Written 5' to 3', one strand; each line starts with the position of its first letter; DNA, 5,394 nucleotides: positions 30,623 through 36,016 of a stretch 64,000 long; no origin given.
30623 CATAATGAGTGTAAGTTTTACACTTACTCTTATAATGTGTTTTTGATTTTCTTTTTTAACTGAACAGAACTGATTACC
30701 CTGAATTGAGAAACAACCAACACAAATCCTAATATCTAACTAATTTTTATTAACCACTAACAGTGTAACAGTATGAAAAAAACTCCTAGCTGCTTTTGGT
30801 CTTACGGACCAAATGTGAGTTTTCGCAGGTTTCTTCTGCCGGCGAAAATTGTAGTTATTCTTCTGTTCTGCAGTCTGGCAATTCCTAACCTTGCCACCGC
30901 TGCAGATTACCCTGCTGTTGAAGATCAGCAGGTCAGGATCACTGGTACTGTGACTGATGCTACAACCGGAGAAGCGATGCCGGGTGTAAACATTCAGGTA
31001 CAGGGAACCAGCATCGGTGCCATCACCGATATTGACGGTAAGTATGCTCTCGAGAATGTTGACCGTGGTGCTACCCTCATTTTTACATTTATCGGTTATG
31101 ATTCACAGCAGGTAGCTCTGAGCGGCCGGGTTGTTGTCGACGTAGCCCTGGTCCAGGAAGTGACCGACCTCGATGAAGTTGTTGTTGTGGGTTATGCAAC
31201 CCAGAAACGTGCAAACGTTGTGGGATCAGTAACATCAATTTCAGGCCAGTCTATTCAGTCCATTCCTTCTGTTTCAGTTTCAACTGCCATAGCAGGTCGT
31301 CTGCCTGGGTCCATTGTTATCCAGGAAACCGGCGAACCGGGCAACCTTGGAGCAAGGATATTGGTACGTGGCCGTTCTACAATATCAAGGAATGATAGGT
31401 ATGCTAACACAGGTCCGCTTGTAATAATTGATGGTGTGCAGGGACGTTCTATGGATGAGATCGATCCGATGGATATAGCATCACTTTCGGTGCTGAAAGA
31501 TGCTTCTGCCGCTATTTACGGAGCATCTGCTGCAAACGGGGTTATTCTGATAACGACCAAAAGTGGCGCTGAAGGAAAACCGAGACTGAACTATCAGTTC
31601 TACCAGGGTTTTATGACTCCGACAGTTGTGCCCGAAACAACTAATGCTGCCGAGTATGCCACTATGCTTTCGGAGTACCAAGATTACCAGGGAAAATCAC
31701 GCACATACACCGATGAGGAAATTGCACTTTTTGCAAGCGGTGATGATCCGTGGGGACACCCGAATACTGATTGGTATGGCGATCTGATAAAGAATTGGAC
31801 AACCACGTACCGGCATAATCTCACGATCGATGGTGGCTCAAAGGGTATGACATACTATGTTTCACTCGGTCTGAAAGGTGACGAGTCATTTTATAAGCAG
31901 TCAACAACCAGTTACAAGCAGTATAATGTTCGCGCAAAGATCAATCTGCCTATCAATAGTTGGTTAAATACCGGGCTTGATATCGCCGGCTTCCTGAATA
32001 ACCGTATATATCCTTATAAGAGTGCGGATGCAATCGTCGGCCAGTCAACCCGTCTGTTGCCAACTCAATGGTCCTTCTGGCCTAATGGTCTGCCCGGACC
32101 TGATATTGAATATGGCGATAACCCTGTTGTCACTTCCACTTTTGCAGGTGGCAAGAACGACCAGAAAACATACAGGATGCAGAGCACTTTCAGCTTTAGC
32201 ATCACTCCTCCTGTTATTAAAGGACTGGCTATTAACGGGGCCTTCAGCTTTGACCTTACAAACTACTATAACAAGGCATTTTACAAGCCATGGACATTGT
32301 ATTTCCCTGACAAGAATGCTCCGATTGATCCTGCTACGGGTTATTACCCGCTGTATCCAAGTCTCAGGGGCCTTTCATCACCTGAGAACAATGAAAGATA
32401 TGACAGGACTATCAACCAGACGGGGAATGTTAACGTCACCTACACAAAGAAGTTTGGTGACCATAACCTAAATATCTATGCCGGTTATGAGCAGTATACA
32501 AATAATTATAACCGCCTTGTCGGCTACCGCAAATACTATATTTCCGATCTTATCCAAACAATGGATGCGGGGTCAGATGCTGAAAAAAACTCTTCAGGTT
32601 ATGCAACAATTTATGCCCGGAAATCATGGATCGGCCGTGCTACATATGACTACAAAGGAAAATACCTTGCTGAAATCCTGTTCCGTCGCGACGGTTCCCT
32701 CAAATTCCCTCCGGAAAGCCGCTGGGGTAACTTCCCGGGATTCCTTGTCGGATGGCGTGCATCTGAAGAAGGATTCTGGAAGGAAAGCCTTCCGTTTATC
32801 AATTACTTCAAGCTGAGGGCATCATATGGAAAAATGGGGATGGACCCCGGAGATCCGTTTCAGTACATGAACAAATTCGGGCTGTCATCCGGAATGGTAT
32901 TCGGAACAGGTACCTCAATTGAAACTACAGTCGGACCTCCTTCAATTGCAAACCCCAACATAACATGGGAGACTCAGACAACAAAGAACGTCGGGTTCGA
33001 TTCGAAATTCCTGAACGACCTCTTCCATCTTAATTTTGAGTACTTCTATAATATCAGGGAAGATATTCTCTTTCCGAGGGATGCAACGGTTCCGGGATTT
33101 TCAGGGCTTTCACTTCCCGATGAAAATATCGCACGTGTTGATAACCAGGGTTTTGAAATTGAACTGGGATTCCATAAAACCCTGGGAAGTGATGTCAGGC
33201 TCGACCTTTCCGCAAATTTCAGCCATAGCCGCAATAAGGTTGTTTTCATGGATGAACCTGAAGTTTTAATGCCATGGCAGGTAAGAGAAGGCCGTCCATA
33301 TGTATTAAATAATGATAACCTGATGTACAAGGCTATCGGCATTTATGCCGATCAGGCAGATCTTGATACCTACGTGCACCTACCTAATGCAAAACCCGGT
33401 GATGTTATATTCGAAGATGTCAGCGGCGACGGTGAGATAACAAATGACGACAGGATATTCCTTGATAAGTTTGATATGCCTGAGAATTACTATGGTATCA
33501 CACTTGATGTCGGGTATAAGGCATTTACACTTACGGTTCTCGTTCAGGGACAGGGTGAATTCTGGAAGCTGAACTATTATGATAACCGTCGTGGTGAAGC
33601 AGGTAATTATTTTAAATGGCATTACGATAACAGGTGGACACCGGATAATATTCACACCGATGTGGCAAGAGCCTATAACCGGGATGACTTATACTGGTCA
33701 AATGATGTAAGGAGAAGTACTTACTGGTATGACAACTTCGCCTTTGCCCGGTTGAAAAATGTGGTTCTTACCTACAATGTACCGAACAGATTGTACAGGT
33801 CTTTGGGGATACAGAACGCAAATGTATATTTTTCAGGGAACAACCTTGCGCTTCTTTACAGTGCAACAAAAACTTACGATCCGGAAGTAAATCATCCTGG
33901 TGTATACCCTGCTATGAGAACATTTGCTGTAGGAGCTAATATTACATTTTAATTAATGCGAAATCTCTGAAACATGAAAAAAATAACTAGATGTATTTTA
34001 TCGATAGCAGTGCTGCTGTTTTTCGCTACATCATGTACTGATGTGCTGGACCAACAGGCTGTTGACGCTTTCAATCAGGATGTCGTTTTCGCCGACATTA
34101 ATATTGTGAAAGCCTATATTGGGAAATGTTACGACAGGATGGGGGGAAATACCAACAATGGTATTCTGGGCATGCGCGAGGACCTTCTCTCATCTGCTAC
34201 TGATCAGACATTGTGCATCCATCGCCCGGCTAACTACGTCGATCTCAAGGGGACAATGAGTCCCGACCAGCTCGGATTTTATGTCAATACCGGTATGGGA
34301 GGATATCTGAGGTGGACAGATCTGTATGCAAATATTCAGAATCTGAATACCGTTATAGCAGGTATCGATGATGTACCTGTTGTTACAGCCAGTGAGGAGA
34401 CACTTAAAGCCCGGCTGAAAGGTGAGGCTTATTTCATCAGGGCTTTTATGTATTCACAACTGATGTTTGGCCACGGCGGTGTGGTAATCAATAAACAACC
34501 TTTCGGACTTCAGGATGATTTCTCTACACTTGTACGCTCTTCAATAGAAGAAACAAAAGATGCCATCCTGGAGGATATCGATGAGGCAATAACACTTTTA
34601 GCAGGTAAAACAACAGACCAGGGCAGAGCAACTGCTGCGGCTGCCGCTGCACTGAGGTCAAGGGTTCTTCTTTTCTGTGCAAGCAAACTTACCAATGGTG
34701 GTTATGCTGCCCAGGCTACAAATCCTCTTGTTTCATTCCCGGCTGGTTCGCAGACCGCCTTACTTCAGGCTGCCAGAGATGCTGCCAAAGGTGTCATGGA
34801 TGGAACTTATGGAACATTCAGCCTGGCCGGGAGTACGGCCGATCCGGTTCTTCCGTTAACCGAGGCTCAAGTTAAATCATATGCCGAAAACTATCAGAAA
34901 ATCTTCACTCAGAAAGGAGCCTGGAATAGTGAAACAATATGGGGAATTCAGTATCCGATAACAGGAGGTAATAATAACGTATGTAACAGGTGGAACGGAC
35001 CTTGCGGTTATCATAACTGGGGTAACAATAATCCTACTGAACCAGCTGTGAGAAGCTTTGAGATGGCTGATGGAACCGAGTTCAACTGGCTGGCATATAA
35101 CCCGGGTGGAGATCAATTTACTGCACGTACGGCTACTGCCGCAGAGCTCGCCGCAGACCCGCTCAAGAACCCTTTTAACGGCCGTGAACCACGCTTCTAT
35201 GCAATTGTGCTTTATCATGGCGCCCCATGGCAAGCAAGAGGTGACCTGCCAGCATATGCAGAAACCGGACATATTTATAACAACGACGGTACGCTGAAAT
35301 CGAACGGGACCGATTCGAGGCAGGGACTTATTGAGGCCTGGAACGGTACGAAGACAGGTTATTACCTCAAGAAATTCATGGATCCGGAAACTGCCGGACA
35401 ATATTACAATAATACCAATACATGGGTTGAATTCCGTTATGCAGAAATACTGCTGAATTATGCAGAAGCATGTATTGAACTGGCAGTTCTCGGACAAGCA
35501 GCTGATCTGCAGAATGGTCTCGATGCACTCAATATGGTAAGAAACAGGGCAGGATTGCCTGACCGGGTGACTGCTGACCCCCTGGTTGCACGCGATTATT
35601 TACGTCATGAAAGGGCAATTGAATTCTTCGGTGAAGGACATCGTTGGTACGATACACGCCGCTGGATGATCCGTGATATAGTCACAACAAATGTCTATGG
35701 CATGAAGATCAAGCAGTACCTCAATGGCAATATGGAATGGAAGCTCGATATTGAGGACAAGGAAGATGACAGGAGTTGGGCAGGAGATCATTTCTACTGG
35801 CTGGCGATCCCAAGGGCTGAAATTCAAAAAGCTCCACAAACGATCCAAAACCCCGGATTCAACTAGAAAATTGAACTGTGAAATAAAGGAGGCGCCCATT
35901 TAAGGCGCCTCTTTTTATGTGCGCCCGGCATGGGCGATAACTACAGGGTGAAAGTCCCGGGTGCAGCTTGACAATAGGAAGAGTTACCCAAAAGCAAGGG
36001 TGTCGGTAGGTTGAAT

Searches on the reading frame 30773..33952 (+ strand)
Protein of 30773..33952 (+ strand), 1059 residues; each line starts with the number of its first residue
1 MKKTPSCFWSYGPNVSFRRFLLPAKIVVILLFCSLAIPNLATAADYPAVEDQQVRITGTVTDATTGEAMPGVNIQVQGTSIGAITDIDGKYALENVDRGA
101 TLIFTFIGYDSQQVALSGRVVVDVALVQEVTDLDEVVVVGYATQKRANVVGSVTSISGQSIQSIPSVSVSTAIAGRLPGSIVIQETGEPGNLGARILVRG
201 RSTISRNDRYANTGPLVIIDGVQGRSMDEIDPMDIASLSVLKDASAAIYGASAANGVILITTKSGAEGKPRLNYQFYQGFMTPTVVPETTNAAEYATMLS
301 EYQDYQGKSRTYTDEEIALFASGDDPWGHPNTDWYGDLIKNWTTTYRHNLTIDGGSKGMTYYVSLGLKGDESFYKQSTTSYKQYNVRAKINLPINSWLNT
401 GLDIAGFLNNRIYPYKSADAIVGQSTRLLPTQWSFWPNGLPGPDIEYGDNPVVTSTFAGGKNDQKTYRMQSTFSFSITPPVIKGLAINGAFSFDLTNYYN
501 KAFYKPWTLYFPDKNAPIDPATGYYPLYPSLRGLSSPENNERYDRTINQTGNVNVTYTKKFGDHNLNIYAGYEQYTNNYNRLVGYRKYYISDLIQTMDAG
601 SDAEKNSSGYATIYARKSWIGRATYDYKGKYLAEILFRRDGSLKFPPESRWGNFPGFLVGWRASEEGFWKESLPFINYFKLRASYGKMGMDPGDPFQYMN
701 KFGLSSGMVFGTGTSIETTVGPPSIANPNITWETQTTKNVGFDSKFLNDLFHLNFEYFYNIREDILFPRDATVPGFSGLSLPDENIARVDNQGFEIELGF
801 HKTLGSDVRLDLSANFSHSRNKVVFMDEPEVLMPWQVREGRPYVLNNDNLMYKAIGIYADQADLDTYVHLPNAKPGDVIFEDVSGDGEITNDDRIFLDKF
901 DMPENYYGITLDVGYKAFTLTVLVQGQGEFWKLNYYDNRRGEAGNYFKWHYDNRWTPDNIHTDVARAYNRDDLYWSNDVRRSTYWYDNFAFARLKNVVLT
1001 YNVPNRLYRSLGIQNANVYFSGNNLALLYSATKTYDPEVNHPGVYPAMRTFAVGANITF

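Call 3: search_protein_families(library=pfam, proteins=[window:30773-33952:+], max_evalue=0.01)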
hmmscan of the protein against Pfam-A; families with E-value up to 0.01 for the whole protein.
window:30773-33952:+ (1059 aa): 3 families
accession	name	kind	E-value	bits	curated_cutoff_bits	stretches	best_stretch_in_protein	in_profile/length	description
PF13715.12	CarbopepD_reg_2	-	2.3e-19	69.6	32.2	1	56-138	1-88/88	CarboxypepD_reg-like domain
PF07715.20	Plug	-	4.7e-14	53.2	23.9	1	148-257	4-107/107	TonB-dependent Receptor Plug Domain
PF13620.12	CarboxypepD_reg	-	2.2e-09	37.9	32.3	1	56-115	2-65/82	Carboxypeptidase regulatory-like domain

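Call 4: search_protein_families(library=ncbifam, proteins=[window:30773-33952:+], max_evalue=0.01)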
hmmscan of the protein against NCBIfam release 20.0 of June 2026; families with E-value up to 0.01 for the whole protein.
window:30773-33952:+ (1059 aa): 4 families
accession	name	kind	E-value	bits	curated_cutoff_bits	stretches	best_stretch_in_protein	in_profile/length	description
TIGR04056.1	OMP_RagA_SusC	subfamily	7.2e-260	865.4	368.25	1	55-1059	2-981/981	SusC/RagA family TonB-linked outer membrane protein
TIGR04057.1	SusC_RagA_signa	signature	1.9e-15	56.3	46.2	1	234-263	1-31/31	SusC/RagA subfamily TonB-dependent outer membrane receptor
TIGR01786.1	TonB-hemlactrns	subfamily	3.9e-07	28.8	323.75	1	722-859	481-627/719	TonB-dependent hemoglobin/transferrin/lactoferrin family receptor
NF049946.1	TonB_dep_CU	exception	0.00024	19.6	700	1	344-398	192-246/683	TonB-dependent receptor, CU motif-type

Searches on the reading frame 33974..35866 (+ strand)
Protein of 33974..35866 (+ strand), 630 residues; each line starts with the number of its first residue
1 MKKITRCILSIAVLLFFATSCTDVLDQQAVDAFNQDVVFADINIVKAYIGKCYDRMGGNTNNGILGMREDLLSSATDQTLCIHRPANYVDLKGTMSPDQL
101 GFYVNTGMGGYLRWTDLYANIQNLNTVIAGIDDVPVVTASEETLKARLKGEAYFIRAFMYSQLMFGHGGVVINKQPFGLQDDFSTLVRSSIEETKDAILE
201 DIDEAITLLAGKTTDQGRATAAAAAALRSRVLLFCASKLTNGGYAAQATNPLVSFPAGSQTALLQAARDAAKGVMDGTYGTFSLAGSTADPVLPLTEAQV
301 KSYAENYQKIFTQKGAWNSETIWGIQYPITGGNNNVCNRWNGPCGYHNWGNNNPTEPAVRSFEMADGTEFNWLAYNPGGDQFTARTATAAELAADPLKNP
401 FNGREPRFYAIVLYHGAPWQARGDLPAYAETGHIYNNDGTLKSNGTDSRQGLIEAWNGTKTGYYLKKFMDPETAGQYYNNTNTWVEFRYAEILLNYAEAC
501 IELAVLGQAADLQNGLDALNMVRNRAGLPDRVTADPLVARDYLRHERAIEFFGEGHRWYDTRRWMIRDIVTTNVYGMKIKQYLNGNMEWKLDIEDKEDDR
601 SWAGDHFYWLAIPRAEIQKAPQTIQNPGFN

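Call 3: search_protein_families(library=pfam, proteins=[window:33974-35866:+], max_evalue=0.01)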
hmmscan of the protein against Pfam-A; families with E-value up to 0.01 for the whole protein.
window:33974-35866:+ (630 aa): 2 families
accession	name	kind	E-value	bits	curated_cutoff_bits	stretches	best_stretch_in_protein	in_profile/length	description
PF07980.17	SusD_RagB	-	2.4e-51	175.6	23.1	1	310-629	4-297/297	SusD family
PF14322.12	SusD-like_3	-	1.7e-16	61.5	27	1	113-233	77-191/191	Starch-binding associating with outer membrane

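Call 4: search_protein_families(library=ncbifam, proteins=[window:33974-35866:+], max_evalue=0.01)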
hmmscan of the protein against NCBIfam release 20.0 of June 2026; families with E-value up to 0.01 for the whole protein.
window:33974-35866:+ (630 aa): 2 families
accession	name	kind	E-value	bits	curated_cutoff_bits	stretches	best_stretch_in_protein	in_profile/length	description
NF033072.0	NanU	exception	2.6e-10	40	425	1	107-243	96-234/521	SusD family outer membrane lipoprotein NanU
NF033071.0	SusD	exception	4.8e-08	31.7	725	1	470-580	421-523/558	starch-binding outer membrane lipoprotein SusD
